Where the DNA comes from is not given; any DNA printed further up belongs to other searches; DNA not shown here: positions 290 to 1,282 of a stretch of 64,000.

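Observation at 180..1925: Four-gene cassette with two predicted nucleases and two tiny partner proteins: candidate undescribed defence or addiction module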

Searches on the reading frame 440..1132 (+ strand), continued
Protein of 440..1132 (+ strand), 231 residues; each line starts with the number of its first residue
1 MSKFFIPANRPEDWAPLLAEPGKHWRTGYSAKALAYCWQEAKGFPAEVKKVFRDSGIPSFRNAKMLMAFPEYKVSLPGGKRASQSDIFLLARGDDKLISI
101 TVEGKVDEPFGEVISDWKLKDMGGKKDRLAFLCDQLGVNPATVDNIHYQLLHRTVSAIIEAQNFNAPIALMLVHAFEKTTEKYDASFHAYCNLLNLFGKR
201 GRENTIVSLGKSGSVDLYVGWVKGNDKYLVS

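Call 41: fold_search(model_id=the predicted structure, library=pdb)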
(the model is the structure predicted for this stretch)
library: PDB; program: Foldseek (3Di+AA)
matches with E <= 10: 128; with E <= 0.001: 0
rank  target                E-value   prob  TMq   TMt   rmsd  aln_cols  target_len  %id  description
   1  8vx9_A                1.8e-01  0.10  0.22  0.21  12.6       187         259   11  Structure of HamAB apo complex from the Escherichia coli Hachiman defense system (released 2024-03-13)
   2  8rr3_E                7.9e-01  0.04  0.16  0.07  14.8       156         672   15  Human mitochondrial RNase Z complex with ELAC2-D550N catalytic mutant and tRNA-Gln precursor (Composite model) (released 2025-01-08)
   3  1q9x_A                7.9e-01  0.02  0.13  0.05  17.9       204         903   11  Crystal structure of Enterobacteria phage RB69 gp43 DNA polymerase complexed with tetrahydrofuran containing DNA (released 2004-04-27)
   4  7afu                  9.0e-01  0.01  0.10  0.07  18.0       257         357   11  The structure of Artemis variant H33A (released 2020-10-28)
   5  2f9y_A                9.5e-01  0.03  0.16  0.14  15.5       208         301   14  The Crystal Structure of The Carboxyltransferase Subunit of ACC from Escherichia coli (released 2006-12-12)
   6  6w32_B                1.1e+00  0.04  0.18  0.15  15.4       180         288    7  Crystal structure of Sfh5 (released 2020-11-25)
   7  4j2a_A                1.1e+00  0.01  0.09  0.06  16.5       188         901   11  RB69 DNA Polymerase L415A Ternary Complex (released 2014-02-19)
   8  4i9l                  1.2e+00  0.01  0.14  0.06  16.0       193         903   11  Crystal structure of the D714A mutant of RB69 DNA polymerase (released 2013-10-09)
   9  3uue_A                1.4e+00  0.07  0.20  0.17   9.9       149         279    8  Crystal structure of mono- and diacylglycerol lipase from Malassezia globosa (released 2012-04-25)
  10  3qep_A                1.4e+00  0.01  0.09  0.06  16.4       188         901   11  RB69 DNA Polymerase (L561A/S565G/Y567A) Ternary Complex with dTTP Opposite Difluorotoluene Nucleoside (released 2011-08-31)
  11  3spy_A                1.5e+00  0.01  0.13  0.06  16.5       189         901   10  RB69 DNA Polymerase(L415A/L561A/S565G/Y567A) Ternary Complex with dUpCpp Opposite dA (released 2011-10-12)
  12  3cfo                  1.5e+00  0.01  0.12  0.05  16.3       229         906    9  Triple Mutant APO structure (released 2009-03-10)
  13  2dtu_C                1.6e+00  0.01  0.11  0.06  16.8       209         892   12  Crystal structure of the beta hairpin loop deletion variant of RB69 gp43 in complex with DNA containing an abasic site (released 2006-12-05)
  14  3spz_A                1.9e+00  0.01  0.15  0.06  16.9       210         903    9  DNA Polymerase(L415A/L561A/S565G/Y567A) Ternary Complex with dUpCpp Opposite dA (Ca2+) (released 2011-10-12)
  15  2dtu_D                1.9e+00  0.01  0.10  0.04  15.0       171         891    9  Crystal structure of the beta hairpin loop deletion variant of RB69 gp43 in complex with DNA containing an abasic site (released 2006-12-05)
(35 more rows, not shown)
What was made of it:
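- On PD-(D/E)XK nuclease superfamily: The best PDB match is HamA at E 0.18, TM 0.22 (call 41).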

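Call 57: search_protein_families(library=pfam, alignment_id=A2, max_evalue=1)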
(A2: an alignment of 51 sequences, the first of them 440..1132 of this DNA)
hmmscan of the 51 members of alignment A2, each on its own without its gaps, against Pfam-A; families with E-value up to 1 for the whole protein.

A. member 1, window:440-1132:+ (231 aa): 1 family
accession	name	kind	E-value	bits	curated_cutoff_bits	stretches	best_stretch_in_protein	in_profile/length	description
PF22187.2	DUF6946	-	6.8e-81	271.2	27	1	7-225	1-213/214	Domain of unknown function (DUF6946)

B. families by the number of members that match (of 51 scanned): 17 families
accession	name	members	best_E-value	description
PF22187.2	DUF6946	51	3.1e-94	Domain of unknown function (DUF6946)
PF20234.3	DUF6591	3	0.0024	Family of unknown function (DUF6591)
PF16940.10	Tic110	2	0.028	Chloroplast envelope transporter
PF23925.1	A-sol_ELP1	2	0.039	ELP1 alpha-solenoid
PF02446.23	Glyco_hydro_77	2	0.13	4-alpha-glucanotransferase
PF12793.13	SgrR_N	2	0.14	Sugar transport-related sRNA regulator N-term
PF12612.13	TFCD_C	1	0.067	Tubulin folding cofactor D C terminal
PF05669.17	Med31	1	0.11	SOH1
PF10343.14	Q_salvage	1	0.11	Queuosine salvage protein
PF06857.16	ACP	1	0.11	Malonate decarboxylase delta subunit (MdcD)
PF16593.10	Cas9-BH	1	0.13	Bridge helix of CRISPR-associated endonuclease Cas9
PF18167.6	Sa_NUDIX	1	0.13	SMODS-associated NUDIX domain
PF00372.24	Hemocyanin_M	1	0.15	Hemocyanin, copper containing domain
PF15612.11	WHIM1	1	0.16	WSTF, HB1, Itc1p, MBD9 motif 1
PF01487.21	DHquinase_I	1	0.18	Type I 3-dehydroquinase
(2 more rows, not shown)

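Call 63: find_related_loci(query=A2, collection=viral_contigs, flank=6000)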
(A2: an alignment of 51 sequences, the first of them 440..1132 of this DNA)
Query A2 (231 aa) in viral_contigs; peptide patterns used: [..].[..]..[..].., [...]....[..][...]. (x = any residue, [..] = any of these).
49 stretches matched a pattern; 1 encode a relative of the query (tblastn E <= 1e-3); 1 distinct loci.
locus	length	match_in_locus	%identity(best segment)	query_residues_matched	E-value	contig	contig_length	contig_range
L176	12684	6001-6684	52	1-229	1e-68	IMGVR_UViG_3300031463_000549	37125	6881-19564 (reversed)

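Call 67: search_protein_families(library=pfam, alignment_id=A5, max_evalue=0.00001)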
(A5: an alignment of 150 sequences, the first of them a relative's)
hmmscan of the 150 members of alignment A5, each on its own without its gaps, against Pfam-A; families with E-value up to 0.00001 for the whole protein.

A. member 1, L006:3826-4935:+ (370 aa): 0 families

B. families by the number of members that match (of 150 scanned): 118 families (the first 25 are shown)
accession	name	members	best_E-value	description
PF13576.12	Pentapeptide_3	2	1e-64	Pentapeptide repeats (9 copies)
PF17757.6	UvrB_inter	2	2.4e-32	UvrB interaction domain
PF00565.23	SNase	2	3.2e-27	Staphylococcal nuclease homologue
PF12344.14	UvrB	2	7.7e-22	Ultra-violet resistance protein B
PF03235.19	GmrSD_N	2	2.8e-21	GmrSD restriction endonuclease, N-terminal domain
PF00271.37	Helicase_C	2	9.2e-20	Helicase conserved C-terminal domain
PF01381.28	HTH_3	2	4.1e-16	Helix-turn-helix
PF14520.12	HHH_5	2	1.7e-15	Helix-hairpin-helix domain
PF14559.12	TPR_19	2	7.3e-14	Tetratricopeptide repeat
PF01330.27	RuvA_N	2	1.4e-13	RuvA N terminal domain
PF04851.21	ResIII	2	5.7e-11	Type III restriction enzyme, res subunit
PF01844.29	HNH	2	9.3e-11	HNH endonuclease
PF02151.25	UVR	2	1.5e-09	UvrB/uvrC motif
PF12844.13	HTH_19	2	4.8e-07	Helix-turn-helix domain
PF02384.22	N6_Mtase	1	8.4e-108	N-6 DNA Methylase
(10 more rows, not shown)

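Call 68: search_protein_families(library=padloc, alignment_id=A5, max_evalue=0.00001)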
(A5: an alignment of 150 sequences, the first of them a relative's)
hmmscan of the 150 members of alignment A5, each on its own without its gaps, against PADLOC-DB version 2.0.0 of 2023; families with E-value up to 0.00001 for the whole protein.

A. member 1, L006:3826-4935:+ (370 aa): 0 families

B. families by the number of members that match (of 150 scanned): 138 families (the first 25 are shown)
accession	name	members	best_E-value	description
PDLC03418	REase_II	2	1.7e-137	Type II restriction enzyme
PDLC03877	NsnA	2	3.1e-37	-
PDLC04027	PD-T4-2_A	2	3.6e-23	-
PDLC01096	C3a212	2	2.9e-12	SNc+LTD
PDLC02707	PbeA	2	5e-12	PbeA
PDLC03947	RmrA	2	1e-11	-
PDLC03659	mREase_IV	2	4.2e-11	Type IV methyl-directed restriction enzyme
PDLC03943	RmrA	2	1e-09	-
PDLC02704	PbeA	2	1.3e-09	PbeA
PDLC03954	RmrA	2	4e-09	-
PDLC03658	mREase_IV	2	9.8e-09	Type IV methyl-directed restriction enzyme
PDLC03928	PsyrT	2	5.3e-07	-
PDLC03031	MTase_I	1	3.3e-145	Type I methyltransferase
PDLC04916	PDC-S11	1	1.2e-128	-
PDLC03963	SoFic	1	5.9e-124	-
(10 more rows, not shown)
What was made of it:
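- REase_II, mREase_IV, GmrSD and HNH among B's neighbours (calls 67, 68).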

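Call 70: search_protein_families(library=phrogs, proteins=[window:440-1132:+], max_evalue=0.01)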
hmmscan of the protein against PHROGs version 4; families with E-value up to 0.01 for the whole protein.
window:440-1132:+ (231 aa): 0 families

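Call 72: fold_search(model_id=the predicted structure, library=viral)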
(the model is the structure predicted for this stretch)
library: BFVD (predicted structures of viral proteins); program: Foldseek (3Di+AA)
matches with E <= 10: 292; with E <= 0.001: 0
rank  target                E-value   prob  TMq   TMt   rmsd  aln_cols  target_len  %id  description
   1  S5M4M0                3.2e-03  0.91  0.34  0.29  10.1       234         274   11  Uncharacterized protein [Bacillus phage JL]
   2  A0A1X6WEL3            5.6e-03  0.92  0.34  0.34   7.9       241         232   10  (no name in the UniProt tables at hand)
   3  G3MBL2                2.9e-02  0.63  0.30  0.27   8.6       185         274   10  Gp146 [Bacillus phage G]
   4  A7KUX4                3.3e-02  0.75  0.32  0.27   7.1       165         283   10  (no name in the UniProt tables at hand)
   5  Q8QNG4                3.5e-02  0.25  0.23  0.12  15.9       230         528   12  EsV-1-115 [Ectocarpus siliculosus virus 1 (isolate New Zealand/Kaikoura/1988)]
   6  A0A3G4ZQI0            4.2e-02  0.44  0.31  0.36  11.7       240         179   14  Uncharacterized protein [Terrestrivirus sp.]
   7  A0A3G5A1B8            6.0e-02  0.57  0.33  0.35   8.6       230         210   10  Uncharacterized protein [Harvfovirus sp.]
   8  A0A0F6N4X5            6.8e-02  0.30  0.20  0.18  13.6       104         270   16  Nuclear protein UL24 [Bovine herpesvirus 4]
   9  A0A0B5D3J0            8.2e-02  0.38  0.26  0.18  10.2       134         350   16  ORF20 [macacine gammaherpesvirus 12]
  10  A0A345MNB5            9.9e-02  0.20  0.20  0.28   9.8       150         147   12  (no name in the UniProt tables at hand)
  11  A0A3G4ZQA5            1.0e-01  0.30  0.26  0.14   7.9       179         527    9  DUF2726 domain-containing protein [Barrevirus sp.]
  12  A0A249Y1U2            1.3e-01  0.16  0.19  0.15   8.8       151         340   10  (no name in the UniProt tables at hand)
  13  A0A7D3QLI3            1.3e-01  0.14  0.18  0.14   9.6       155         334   10  (no name in the UniProt tables at hand)
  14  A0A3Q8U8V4            1.4e-01  0.23  0.24  0.15  13.6       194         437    9  DUF5889 domain-containing protein [Megavirus baoshan]
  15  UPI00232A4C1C         1.8e-01  0.38  0.31  0.27   9.0       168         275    7  (no name look-up for this kind of identifier)
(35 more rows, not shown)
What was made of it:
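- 440..1135 (+): Gene B: 231-aa DUF6946 protein, a predicted PD-(D/E)XK-type nuclease. Proposed site residues are E71, D86, E103 and K105. Foldseek matches are weak but enriched in PD-(D/E)XK proteins: HamA is the top PDB hit at E 0.18; BFVD's best is E 3e-3, and its list includes UL24, DUF2726, restriction enzymes, RecU and Cas4 (calls 41, 72).
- On PD-(D/E)XK nuclease superfamily: The best BFVD match has E 3e-3, prob 0.91, TM 0.34, with many PD-(D/E)XK proteins among the weak hits (call 72).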

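Call 74: find_encoding_contigs(protein=P0005, flank=5000, max_places=2)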
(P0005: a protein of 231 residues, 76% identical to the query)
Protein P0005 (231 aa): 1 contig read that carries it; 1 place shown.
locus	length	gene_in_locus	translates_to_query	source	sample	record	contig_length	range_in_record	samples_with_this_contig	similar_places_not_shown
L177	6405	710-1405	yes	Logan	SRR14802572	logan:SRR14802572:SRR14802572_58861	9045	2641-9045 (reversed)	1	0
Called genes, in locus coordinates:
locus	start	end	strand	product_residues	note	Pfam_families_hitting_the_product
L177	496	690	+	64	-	-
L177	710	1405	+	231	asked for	PF22187:DUF6946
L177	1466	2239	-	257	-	-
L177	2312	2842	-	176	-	-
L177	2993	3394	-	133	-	-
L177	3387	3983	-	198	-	-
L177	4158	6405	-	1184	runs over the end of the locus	-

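Call 75: find_encoding_contigs(protein=P0002, flank=5000, max_places=2)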
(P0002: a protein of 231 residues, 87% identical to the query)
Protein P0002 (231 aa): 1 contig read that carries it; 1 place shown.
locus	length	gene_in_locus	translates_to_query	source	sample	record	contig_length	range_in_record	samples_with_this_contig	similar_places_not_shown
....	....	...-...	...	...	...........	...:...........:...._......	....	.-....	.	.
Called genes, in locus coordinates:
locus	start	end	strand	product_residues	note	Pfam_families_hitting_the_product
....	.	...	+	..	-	?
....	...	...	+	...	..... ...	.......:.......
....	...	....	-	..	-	?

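Call 76: find_encoding_contigs(protein=P0008, flank=5000, max_places=2)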
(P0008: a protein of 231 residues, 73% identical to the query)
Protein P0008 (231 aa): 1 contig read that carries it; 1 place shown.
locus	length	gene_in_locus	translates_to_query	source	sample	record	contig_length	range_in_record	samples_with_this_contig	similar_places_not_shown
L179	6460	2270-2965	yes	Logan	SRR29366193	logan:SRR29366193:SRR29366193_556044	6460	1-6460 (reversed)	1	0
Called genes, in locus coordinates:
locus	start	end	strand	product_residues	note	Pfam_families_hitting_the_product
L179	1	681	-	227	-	?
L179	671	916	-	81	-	PF04014:MazE_antitoxin (weak)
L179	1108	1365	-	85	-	-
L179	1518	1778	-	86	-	-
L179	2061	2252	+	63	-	-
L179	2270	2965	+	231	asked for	PF22187:DUF6946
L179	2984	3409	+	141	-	PF22522:DUF6998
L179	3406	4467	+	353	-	PF13485:Peptidase_MA_2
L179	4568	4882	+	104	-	-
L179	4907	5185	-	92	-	PF01381:HTH_3 (weak)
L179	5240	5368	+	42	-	-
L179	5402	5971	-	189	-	PF01863:YgjP-like, PF10263:SprT-like (weak)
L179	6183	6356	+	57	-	-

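Call 79: search_protein_families(library=pfam, proteins=[L010:4123-5913:+, L177:1469-2239:-, L011:1299-1544:+, L010:6700-7005:+], max_evalue=0.01)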
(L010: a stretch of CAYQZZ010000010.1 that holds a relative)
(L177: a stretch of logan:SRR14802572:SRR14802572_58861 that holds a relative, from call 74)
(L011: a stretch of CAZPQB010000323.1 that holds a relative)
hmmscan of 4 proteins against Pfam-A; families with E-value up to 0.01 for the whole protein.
L010:4123-5913:+ (597 aa): 3 families
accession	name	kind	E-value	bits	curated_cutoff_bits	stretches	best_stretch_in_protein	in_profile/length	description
PF18998.6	Flg_new_2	-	2.7e-10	40.5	23.6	1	303-386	2-71/73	Divergent InlB B-repeat domain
PF00801.26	PKD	-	9.9e-07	29.1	23.5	1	404-459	12-65/80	PKD domain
PF18911.6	PKD_4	-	1.8e-05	25.2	27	1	404-456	15-65/85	PKD domain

L177:1469-2239:- (257 aa): 0 families

L011:1299-1544:+ (82 aa): 0 families

L010:6700-7005:+ (102 aa): 0 families

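Call 87: search_dna_similar(query=window:440-1132:+, collection=plasmids, mode=protein, max_rows=15)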
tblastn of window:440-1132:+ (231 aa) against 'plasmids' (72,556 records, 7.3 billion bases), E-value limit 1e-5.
Records with a match: 7; places in all: 9; records where one place covers at least 80% of the query: 5.
Best place of each record, by identity: <60% 7.
By first word of the organism name: Mesorhizobium 3; Priestia 1; Pararhizobium 1; Paracoccus 1; Salipiger 1.
By predicted mobility (MOB-suite, as given by PLSDB): non-mobilizable 4; conjugative 2; mobilizable 1.
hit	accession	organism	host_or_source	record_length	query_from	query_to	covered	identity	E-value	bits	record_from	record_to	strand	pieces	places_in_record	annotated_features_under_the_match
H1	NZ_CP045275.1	Priestia megaterium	pure culture,Paper surface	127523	4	228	97%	46.2%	8e-59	206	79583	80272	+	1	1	hypothetical protein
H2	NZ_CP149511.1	Pararhizobium sp. A13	Aeschynomene indica,cell ...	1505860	2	229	99%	41.7%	8e-48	175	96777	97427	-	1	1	none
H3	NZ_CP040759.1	Paracoccus liaowanqingii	Tibetan antelope,cell culture,feces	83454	1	229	99%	40.6%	1e-46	172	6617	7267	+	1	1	hypothetical protein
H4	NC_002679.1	Mesorhizobium japonicum MAFF 303099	-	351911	1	229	99%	40.4%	3e-48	176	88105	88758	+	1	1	hypothetical protein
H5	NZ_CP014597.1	Salipiger sp. CCB-MM3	mangrove soil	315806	1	229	99%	35.2%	4e-40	153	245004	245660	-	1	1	hypothetical protein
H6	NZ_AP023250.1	Mesorhizobium sp. 131-2-5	Lotus japonicus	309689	20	176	68%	41.2%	1e-23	135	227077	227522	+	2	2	hypothetical protein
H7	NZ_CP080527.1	Mesorhizobium sp. AR07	Oxytropis sp.,Cell culture,root nodule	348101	1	117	51%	46.2%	1e-28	120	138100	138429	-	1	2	hypothetical protein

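Call 88: search_dna_similar(query=window:440-1132:+, collection=phages, mode=protein, max_rows=15)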
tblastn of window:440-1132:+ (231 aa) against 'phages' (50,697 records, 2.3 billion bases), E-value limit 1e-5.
No match.

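Call 89: get_annotated_region(hit=H1, flank=5000)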
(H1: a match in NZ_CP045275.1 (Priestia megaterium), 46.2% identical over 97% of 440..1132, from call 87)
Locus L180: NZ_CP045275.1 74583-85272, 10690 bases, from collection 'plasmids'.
description: Priestia megaterium strain FDU301 plasmid pFDU301C, complete sequence
organism: Priestia megaterium (NCBI taxid 1404)
taxonomy: Bacteria; Bacillota; Bacilli; Bacillales; Bacillaceae; Priestia; Priestia megaterium
host: -; source: pure culture,Paper surface; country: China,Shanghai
typing (MOB-suite, as given by PLSDB): mobilizable; replicon rep_cluster_385; relaxase MOBP
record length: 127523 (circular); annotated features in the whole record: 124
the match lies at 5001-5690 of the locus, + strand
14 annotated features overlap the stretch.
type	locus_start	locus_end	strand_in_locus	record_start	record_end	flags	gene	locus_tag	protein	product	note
CDS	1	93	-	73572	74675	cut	-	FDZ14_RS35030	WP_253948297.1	FtsK/SpoIIIE domain-containing protein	-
CDS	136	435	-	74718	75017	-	-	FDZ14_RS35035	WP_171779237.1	hypothetical protein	-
CDS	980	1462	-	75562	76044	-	-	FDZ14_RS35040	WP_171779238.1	hypothetical protein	-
CDS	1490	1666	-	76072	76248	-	-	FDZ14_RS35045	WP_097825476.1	hypothetical protein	-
CDS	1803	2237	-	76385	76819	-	-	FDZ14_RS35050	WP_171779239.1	SMI1/KNR4 family protein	GO:0042546 - cell wall biogenesis [Evidence IEA]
CDS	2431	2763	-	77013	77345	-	-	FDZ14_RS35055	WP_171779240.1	YolD-like family protein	-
CDS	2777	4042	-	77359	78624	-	-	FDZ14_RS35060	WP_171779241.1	damage repair protein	-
CDS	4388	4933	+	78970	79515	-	-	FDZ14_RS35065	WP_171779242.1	hypothetical protein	-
CDS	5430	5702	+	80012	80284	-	-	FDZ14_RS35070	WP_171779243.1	hypothetical protein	-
CDS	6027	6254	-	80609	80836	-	-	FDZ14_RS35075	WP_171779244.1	hypothetical protein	-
CDS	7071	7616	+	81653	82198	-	-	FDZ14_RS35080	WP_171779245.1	lecithin retinol acyltransferase family protein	-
CDS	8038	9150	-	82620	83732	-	-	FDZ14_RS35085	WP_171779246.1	type II asparaginase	GO:0006528 - asparagine metabolic process [Evidence IEA]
CDS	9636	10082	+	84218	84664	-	-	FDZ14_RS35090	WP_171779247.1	hypothetical protein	-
CDS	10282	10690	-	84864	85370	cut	-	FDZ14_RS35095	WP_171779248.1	hypothetical protein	-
